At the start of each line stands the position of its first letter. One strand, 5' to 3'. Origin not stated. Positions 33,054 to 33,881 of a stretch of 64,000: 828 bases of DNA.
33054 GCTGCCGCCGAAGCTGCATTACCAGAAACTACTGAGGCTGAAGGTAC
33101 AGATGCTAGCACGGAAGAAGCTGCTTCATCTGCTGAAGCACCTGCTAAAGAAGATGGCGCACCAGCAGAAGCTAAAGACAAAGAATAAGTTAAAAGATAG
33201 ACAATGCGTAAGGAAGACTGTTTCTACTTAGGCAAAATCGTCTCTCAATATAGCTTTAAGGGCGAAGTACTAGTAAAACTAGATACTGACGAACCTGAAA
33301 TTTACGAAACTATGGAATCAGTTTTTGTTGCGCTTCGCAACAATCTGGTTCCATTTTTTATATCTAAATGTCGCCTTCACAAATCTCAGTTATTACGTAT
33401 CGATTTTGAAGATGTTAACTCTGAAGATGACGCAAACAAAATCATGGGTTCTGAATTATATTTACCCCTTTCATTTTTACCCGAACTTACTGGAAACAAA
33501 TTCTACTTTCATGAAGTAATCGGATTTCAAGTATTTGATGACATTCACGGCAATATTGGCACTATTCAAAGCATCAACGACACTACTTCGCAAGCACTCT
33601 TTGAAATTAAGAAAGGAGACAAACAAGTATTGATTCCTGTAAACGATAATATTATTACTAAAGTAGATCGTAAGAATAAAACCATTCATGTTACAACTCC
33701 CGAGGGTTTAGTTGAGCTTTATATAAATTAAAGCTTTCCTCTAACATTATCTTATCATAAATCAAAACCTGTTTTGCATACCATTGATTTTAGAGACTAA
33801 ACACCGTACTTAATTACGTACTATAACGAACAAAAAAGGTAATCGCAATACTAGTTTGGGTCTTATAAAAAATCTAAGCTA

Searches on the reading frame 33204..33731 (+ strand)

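Call 11: search_protein_families(library=pfam, proteins=[window:33204-33731:+])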
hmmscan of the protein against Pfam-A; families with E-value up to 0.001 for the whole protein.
window:33204-33731:+ (175 aa): 3 families
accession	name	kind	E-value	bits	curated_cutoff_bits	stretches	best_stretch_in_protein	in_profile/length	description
PF24986.1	PRC_RimM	-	1.5e-17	63.5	27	1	103-169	2-69/69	RimM PRC barrel domain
PF01782.24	RimM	-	3.6e-13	50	23.5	1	9-88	2-81/84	RimM N-terminal domain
PF05239.21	PRC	-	3e-07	30.8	21.2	1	98-169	2-77/78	PRC-barrel domain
